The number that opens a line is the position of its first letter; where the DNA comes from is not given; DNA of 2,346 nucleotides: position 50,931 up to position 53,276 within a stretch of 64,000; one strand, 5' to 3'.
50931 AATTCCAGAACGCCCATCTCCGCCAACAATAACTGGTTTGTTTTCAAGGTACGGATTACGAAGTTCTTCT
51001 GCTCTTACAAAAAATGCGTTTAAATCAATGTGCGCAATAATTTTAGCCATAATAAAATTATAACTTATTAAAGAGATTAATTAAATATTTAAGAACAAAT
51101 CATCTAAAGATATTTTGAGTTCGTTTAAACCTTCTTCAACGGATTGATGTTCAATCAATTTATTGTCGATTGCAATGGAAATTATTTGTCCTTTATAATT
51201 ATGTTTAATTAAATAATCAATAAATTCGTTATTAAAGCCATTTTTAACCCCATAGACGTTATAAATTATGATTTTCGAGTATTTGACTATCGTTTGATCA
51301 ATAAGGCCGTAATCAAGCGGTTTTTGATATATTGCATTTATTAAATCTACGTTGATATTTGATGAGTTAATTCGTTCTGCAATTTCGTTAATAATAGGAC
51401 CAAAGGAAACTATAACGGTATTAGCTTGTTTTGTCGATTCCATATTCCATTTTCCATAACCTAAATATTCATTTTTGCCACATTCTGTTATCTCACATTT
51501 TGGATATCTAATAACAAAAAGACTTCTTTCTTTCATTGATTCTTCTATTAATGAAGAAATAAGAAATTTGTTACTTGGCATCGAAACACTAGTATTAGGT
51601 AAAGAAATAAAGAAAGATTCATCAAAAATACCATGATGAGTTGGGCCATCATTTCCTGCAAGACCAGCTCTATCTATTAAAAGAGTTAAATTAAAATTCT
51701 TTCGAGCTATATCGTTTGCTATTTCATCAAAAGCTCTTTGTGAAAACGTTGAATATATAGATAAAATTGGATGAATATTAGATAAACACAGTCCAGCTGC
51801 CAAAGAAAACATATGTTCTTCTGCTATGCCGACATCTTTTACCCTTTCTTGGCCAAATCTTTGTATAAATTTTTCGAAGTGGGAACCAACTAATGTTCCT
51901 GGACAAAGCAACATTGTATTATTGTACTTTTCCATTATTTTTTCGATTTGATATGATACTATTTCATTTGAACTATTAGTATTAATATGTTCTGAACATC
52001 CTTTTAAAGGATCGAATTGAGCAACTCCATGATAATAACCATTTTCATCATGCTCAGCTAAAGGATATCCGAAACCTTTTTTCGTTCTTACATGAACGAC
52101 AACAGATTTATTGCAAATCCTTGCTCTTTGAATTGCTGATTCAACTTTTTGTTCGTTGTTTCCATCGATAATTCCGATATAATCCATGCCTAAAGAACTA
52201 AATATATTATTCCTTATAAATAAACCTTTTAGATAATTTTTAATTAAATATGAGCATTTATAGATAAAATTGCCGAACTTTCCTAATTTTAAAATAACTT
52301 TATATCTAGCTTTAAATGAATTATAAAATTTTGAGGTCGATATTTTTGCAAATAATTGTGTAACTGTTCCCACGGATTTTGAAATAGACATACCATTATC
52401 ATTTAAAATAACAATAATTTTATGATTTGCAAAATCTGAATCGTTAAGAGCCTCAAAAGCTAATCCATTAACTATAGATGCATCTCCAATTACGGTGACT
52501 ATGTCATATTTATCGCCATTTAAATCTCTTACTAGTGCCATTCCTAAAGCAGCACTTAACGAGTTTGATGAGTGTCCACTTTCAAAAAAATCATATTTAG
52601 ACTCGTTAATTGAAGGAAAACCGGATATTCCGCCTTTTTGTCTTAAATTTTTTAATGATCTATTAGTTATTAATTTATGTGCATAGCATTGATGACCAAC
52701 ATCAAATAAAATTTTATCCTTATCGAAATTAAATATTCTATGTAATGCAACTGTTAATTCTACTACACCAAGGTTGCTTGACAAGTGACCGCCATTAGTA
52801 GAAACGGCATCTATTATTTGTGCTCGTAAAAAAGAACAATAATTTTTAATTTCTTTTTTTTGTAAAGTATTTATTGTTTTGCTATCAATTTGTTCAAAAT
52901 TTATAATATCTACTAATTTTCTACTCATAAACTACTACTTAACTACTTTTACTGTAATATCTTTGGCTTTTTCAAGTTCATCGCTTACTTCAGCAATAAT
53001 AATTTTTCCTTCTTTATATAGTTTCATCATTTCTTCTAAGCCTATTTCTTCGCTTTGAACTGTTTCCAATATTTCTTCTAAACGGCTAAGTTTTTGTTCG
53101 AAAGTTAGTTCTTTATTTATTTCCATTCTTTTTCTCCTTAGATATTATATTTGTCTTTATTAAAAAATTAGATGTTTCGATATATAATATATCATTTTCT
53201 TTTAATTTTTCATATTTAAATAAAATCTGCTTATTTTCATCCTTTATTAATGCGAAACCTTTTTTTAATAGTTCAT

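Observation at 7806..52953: Family of ~44-bp arrays built from four helically phased 11-bp units (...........), all in the same orientation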

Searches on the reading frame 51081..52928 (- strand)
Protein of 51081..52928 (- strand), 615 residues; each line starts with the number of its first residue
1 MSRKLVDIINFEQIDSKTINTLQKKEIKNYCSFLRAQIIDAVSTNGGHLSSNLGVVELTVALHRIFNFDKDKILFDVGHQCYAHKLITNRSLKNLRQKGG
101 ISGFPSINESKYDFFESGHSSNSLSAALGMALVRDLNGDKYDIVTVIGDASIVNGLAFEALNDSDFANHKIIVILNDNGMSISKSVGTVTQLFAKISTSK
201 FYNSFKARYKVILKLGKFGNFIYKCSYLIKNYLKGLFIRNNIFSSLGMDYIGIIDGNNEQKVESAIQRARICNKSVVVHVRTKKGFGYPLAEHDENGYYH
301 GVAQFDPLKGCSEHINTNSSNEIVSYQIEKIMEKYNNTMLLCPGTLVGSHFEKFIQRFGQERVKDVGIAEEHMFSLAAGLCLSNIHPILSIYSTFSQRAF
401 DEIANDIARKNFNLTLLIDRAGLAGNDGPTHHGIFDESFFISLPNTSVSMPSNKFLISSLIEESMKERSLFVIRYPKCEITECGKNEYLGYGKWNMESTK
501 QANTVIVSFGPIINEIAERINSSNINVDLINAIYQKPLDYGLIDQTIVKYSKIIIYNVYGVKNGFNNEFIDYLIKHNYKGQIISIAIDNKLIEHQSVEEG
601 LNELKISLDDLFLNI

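Call 19: search_protein_families(library=pfam, proteins=[window:51081-52928:-], max_evalue=0.01)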
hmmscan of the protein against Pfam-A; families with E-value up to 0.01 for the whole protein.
window:51081-52928:- (615 aa): 5 families
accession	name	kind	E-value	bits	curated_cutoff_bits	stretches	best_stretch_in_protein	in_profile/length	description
PF13292.11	DXP_synthase_N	-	2.6e-94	316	21.2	1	17-282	8-274/274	1-deoxy-D-xylulose-5-phosphate synthase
PF02779.29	Transket_pyr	-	1.5e-26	93.5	27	1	328-478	13-170/174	Transketolase, pyrimidine binding domain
PF02780.25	Transketolase_C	-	1.4e-06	28.7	25.9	1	492-607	1-120/124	Transketolase, C-terminal domain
PF00456.26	Transketolase_N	-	1.9e-05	24.3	22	0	243-296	203-257/334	Transketolase, thiamine diphosphate binding domain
PF00676.26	E1_dh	-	0.0022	17.5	22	1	122-185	105-168/300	Dehydrogenase E1 component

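Call 36: find_homologous_proteins(query=window:51081-52928:-, max_evalue=1e-60)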
Query window:51081-52928:- (615 aa): 8000 proteins with E <= 1e-60 among 8000 candidates; the best 120 are listed.
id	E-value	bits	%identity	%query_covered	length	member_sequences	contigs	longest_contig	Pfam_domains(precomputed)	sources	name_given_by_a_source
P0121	0.0e+0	1267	91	100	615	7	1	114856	PF13292.12,PF02780.26,PF02779.30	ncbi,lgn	ncbi:MAG: 1-deoxy-D-xylulose-5-phosphate synthase [Bacilli bacterium]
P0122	2.1e-241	820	60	99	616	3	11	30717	PF13292.12,PF02780.26,PF02779.30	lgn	-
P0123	9.8e-193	660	52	100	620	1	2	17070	PF13292.12,PF02780.26,PF02779.30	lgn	-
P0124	5.8e-184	631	53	97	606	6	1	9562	PF13292.12,PF02779.30,PF00456.27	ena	-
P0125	4.7e-183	628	53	97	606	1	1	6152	PF13292.12,PF02779.30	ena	-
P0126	5.3e-183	628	53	97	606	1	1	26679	PF13292.12,PF02779.30,PF00456.27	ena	-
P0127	5.9e-183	627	53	97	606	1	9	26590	PF13292.12,PF02779.30,PF00456.27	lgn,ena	-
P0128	2.5e-182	625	52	97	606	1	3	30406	PF13292.12,PF02779.30,PF00456.27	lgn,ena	-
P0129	4.7e-181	621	51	97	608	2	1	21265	PF13292.12,PF02779.30,PF00456.27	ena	-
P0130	7.1e-181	621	50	97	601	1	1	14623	PF13292.12,PF02779.30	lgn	-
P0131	2.1e-179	616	51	98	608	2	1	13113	PF13292.12,PF02779.30,PF00456.27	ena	-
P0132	5.4e-179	614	51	94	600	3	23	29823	PF13292.12,PF02779.30,PF00456.27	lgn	-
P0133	6.8e-179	614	52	97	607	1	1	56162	PF13292.12,PF02779.30,PF00456.27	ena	-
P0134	4.0e-178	612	52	97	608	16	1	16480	PF13292.12,PF02779.30,PF00456.27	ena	-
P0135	4.6e-177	608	50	97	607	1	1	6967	PF13292.12,PF02779.30,PF00456.27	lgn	-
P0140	7.6e-172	591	49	96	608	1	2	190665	PF13292.12,PF02780.26,PF02779.30,PF00456.27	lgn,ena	-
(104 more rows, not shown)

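Call 37: find_encoding_contigs(protein=P0121, flank=10000, max_places=2)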
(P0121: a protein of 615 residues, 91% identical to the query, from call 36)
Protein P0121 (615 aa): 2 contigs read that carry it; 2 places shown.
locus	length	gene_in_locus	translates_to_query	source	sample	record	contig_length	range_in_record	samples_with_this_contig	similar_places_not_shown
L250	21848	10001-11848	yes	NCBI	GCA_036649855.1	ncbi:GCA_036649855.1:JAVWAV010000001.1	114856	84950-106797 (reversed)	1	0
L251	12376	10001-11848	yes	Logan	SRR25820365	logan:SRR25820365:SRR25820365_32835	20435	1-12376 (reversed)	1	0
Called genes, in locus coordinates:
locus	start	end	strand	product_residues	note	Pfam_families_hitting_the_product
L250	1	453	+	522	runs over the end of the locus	PF01368:DHH, PF02272:DHHA1, PF17768:RecJ_OB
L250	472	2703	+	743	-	PF13328:HD_4, PF01966:HD, PF04607:RelA_SpoT, PF02824:TGS, PF28438:RelA_RIS, PF13291:ACT_4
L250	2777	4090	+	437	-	PF01409:tRNA-synt_2d (faint), PF13393:tRNA-synt_His, PF00587:tRNA-synt_2b, PF03129:HGTP_anticodon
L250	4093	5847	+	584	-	PF01336:tRNA_anti-codon, PF00152:tRNA-synt_2, PF02938:GAD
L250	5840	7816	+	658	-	PF00456:Transketolase_N, PF02779:Transket_pyr, PF22613:Transketolase_C_1, PF02780:Transketolase_C (weak)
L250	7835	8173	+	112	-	PF03780:Asp23 (weak)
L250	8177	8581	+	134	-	PF01029:NusB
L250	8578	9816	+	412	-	PF13742:tRNA_anti_2, PF01336:tRNA_anti-codon, PF02601:Exonuc_VII_L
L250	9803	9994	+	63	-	PF02609:Exonuc_VII_S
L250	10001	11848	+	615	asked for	PF13292:DXP_synthase_N, PF02779:Transket_pyr, PF02780:Transketolase_C (weak)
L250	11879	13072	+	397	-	PF00817:IMS, PF11799:IMS_C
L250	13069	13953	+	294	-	PF02899:Phage_int_SAM_1, PF13495:Phage_int_SAM_4 (faint), PF00589:Phage_integrase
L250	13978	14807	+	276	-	PF01676:Metalloenzyme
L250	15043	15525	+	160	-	-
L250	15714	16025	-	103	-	PF02410:RsfS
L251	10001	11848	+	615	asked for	PF13292:DXP_synthase_N, PF02779:Transket_pyr, PF02780:Transketolase_C (weak)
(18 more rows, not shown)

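Call 38: find_encoding_contigs(protein=P0122, flank=10000, max_places=2)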
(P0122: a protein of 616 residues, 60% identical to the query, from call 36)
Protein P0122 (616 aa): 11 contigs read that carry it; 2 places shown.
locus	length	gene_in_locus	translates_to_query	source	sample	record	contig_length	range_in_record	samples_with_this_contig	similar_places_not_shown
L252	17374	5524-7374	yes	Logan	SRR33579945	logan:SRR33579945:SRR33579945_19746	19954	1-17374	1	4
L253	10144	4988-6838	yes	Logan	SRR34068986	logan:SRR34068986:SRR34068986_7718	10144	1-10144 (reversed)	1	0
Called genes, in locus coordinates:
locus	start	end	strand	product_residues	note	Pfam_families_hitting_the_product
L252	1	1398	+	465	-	?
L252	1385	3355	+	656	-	PF00456:Transketolase_N, PF02779:Transket_pyr, PF02780:Transketolase_C, PF22613:Transketolase_C_1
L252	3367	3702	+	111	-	-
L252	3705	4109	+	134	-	PF01029:NusB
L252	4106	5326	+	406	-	PF13742:tRNA_anti_2, PF01336:tRNA_anti-codon (weak), PF02601:Exonuc_VII_L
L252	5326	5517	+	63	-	-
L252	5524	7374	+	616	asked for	PF13292:DXP_synthase_N, PF02779:Transket_pyr, PF02780:Transketolase_C (weak)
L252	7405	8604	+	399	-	PF00817:IMS, PF11799:IMS_C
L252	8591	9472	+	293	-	PF02899:Phage_int_SAM_1, PF13495:Phage_int_SAM_4 (weak), PF00589:Phage_integrase, PF22823:MrpR_C_cat (weak)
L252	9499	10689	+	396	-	PF01676:Metalloenzyme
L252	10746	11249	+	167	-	-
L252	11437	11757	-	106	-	PF02410:RsfS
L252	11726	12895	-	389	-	PF01467:CTP_transf_like, PF01966:HD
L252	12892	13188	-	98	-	PF01985:CRS1_YhbY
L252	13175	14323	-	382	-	PF01926:MMR_HSR1 (weak)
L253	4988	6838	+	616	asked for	PF13292:DXP_synthase_N, PF02779:Transket_pyr, PF02780:Transketolase_C (weak)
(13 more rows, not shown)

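Call 39: find_encoding_contigs(protein=P0123, flank=10000, max_places=2)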
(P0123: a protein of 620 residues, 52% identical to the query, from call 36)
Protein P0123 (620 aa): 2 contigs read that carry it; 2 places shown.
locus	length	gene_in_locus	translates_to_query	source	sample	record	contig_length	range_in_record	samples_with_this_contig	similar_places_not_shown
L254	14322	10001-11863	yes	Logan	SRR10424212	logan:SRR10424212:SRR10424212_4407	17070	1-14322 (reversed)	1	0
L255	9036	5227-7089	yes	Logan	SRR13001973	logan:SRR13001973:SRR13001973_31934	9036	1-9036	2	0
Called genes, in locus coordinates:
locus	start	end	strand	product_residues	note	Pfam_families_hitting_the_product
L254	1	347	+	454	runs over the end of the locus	PF00270:DEAD, PF04851:ResIII, PF00271:Helicase_C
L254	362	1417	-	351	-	PF04551:GcpE, PF26540:GcpE_C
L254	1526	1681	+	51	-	PF00471:Ribosomal_L33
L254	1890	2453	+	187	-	PF08207:EFP_N, PF01132:EFP, PF09285:Elong-fact-P_C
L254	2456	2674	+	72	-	PF03672:UPF0154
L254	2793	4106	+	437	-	PF13393:tRNA-synt_His, PF00587:tRNA-synt_2b, PF03129:HGTP_anticodon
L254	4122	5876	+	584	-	PF01336:tRNA_anti-codon, PF01409:tRNA-synt_2d (faint), PF00152:tRNA-synt_2, PF02938:GAD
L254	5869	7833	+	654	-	PF00456:Transketolase_N, PF00676:E1_dh (faint), PF02779:Transket_pyr, PF22613:Transketolase_C_1, PF02780:Transketolase_C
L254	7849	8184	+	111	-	PF03780:Asp23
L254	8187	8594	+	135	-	PF01029:NusB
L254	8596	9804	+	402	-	PF13742:tRNA_anti_2, PF01336:tRNA_anti-codon, PF02601:Exonuc_VII_L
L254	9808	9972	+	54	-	PF02609:Exonuc_VII_S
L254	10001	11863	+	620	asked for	PF13292:DXP_synthase_N, PF02779:Transket_pyr, PF02780:Transketolase_C (weak)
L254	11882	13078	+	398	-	PF00817:IMS, PF11799:IMS_C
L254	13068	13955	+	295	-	PF02899:Phage_int_SAM_1, PF00589:Phage_integrase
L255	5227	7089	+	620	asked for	PF13292:DXP_synthase_N, PF02779:Transket_pyr, PF02780:Transketolase_C (weak)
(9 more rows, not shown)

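Call 79: find_encoding_contigs(protein=P0140, flank=10000, max_places=1)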
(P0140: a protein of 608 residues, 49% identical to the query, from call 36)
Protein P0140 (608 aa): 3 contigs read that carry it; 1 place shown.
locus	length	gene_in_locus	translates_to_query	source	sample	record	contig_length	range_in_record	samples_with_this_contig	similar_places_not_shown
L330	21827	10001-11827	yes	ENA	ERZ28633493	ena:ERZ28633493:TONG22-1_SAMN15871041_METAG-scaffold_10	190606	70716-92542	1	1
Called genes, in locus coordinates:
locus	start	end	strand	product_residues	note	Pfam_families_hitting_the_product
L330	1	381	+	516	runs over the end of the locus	PF01368:DHH, PF02272:DHHA1, PF17768:RecJ_OB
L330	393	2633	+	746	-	PF01966:HD, PF13328:HD_4, PF04607:RelA_SpoT, PF02824:TGS, PF28438:RelA_RIS, PF13291:ACT_4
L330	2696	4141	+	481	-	PF01409:tRNA-synt_2d (faint), PF13393:tRNA-synt_His, PF00587:tRNA-synt_2b, PF03129:HGTP_anticodon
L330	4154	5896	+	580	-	PF01336:tRNA_anti-codon, PF00152:tRNA-synt_2, PF02938:GAD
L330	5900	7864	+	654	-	PF00456:Transketolase_N, PF13292:DXP_synthase_N (weak), PF02779:Transket_pyr, PF02780:Transketolase_C, PF22613:Transketolase_C_1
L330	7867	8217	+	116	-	-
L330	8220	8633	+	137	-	PF01029:NusB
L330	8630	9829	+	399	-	PF13742:tRNA_anti_2, PF01336:tRNA_anti-codon, PF02601:Exonuc_VII_L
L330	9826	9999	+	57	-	PF02609:Exonuc_VII_S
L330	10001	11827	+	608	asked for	PF13292:DXP_synthase_N, PF00456:Transketolase_N (faint), PF02780:Transketolase_C (faint), PF02779:Transket_pyr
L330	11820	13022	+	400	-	PF00817:IMS, PF11799:IMS_C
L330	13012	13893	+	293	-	PF02899:Phage_int_SAM_1, PF00589:Phage_integrase, PF22823:MrpR_C_cat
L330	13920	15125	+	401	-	PF01676:Metalloenzyme, PF00884:Sulfatase (faint)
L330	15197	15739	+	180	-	-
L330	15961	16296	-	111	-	PF02410:RsfS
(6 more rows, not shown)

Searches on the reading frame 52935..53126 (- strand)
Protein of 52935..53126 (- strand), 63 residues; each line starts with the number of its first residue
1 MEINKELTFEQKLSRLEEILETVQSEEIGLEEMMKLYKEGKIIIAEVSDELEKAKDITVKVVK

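Call 19: search_protein_families(library=pfam, proteins=[window:52935-53126:-], max_evalue=0.01)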
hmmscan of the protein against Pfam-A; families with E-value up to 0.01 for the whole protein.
window:52935-53126:- (63 aa): 1 family
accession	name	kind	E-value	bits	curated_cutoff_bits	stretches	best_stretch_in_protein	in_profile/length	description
PF02609.21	Exonuc_VII_S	-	7.1e-11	42.4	24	1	9-55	1-47/52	Exonuclease VII small subunit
